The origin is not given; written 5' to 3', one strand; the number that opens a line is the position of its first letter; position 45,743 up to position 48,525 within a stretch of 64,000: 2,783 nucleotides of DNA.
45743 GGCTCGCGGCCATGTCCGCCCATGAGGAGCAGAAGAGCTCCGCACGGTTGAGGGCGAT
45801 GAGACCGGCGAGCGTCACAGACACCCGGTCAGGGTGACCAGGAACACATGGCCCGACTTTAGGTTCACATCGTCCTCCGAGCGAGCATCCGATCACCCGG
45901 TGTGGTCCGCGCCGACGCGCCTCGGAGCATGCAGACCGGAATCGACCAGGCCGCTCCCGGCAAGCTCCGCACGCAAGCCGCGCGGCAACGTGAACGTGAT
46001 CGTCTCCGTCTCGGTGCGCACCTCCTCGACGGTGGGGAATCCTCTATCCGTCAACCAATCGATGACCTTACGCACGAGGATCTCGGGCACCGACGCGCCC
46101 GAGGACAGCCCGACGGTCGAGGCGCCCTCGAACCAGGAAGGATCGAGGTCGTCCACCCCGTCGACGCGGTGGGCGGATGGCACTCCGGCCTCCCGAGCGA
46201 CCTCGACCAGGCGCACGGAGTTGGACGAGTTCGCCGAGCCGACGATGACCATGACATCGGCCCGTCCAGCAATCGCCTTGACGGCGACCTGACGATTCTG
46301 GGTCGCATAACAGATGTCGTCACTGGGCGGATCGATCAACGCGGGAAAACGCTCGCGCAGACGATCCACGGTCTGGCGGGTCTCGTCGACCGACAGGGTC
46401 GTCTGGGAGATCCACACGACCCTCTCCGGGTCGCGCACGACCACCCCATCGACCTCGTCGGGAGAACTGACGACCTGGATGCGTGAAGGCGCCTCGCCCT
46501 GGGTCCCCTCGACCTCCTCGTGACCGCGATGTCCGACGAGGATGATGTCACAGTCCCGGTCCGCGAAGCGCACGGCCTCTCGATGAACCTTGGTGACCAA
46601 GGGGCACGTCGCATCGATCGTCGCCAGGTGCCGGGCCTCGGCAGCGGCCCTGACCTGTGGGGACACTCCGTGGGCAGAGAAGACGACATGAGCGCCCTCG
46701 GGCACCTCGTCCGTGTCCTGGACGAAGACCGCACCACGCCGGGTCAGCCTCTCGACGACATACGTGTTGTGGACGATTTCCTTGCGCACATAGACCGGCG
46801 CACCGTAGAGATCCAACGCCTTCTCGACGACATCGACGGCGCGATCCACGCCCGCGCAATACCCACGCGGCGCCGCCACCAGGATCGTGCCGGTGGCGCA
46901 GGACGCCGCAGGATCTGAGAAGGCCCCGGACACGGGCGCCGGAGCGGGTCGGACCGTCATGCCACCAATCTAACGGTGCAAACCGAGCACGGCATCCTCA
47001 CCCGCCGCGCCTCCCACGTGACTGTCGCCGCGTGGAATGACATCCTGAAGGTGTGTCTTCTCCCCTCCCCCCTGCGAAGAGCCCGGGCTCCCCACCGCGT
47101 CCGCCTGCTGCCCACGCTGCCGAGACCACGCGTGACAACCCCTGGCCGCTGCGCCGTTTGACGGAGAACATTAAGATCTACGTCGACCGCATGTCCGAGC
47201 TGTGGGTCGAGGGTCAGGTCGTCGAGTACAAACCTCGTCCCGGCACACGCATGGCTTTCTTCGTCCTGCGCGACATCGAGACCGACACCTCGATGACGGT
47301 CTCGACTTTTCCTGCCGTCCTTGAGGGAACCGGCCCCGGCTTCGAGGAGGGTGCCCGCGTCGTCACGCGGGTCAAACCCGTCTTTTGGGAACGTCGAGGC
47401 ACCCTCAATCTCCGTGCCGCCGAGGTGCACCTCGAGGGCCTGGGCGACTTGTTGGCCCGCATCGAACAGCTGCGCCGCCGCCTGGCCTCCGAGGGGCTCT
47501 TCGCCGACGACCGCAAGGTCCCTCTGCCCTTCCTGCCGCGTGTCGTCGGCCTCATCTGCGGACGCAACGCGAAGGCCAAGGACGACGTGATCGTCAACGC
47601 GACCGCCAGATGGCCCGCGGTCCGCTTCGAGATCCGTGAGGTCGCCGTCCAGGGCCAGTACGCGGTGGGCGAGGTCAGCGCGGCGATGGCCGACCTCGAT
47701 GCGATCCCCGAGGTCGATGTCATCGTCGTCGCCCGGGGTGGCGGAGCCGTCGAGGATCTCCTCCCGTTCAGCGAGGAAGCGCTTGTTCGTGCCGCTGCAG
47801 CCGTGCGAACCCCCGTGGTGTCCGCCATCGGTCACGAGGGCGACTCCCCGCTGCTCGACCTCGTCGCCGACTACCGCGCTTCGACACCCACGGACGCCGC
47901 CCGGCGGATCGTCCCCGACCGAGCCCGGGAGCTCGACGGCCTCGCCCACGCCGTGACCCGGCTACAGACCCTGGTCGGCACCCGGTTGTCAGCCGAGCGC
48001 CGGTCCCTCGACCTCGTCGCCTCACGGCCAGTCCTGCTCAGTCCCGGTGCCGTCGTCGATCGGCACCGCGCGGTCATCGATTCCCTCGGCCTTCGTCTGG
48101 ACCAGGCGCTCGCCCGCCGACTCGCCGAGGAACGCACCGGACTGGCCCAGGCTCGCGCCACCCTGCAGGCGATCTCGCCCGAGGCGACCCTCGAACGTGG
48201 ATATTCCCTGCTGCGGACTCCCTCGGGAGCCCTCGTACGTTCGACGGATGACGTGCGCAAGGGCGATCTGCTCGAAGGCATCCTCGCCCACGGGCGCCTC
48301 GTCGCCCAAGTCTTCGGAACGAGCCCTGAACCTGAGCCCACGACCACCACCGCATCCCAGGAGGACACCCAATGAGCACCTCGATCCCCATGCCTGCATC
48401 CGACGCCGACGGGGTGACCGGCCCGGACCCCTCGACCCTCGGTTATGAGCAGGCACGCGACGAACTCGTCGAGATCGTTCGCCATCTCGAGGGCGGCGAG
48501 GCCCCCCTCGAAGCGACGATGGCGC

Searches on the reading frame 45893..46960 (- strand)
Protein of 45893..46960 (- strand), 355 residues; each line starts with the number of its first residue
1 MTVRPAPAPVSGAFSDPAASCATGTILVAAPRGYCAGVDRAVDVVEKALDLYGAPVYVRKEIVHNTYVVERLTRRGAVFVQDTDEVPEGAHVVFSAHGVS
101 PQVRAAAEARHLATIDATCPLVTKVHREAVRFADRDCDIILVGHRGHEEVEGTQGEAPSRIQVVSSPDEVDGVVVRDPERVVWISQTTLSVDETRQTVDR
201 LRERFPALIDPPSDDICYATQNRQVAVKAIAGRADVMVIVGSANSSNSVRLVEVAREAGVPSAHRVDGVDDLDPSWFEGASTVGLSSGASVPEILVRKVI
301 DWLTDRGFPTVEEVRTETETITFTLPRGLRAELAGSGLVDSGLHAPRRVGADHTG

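Call 64: search_protein_families(library=pfam, proteins=[window:45893-46960:-], max_evalue=0.00001)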
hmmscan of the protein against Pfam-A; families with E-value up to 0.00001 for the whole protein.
window:45893-46960:- (355 aa): 1 family
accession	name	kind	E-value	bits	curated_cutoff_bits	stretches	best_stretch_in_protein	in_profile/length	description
PF02401.23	LYTB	-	4e-92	308.7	24.5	1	26-303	1-266/267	LytB protein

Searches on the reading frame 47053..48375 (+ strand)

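Call 64: search_protein_families(library=pfam, proteins=[window:47053-48375:+], max_evalue=0.00001)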
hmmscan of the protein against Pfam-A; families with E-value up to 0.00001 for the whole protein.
window:47053-48375:+ (440 aa): 2 families
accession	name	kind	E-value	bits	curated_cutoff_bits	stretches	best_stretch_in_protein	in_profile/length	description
PF02601.20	Exonuc_VII_L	-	3.5e-68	230.9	35.9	2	149-367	1-217/315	Exonuclease VII, large subunit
PF13742.12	tRNA_anti_2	-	1.3e-11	45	27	1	33-125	3-94/95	OB-fold nucleic acid binding domain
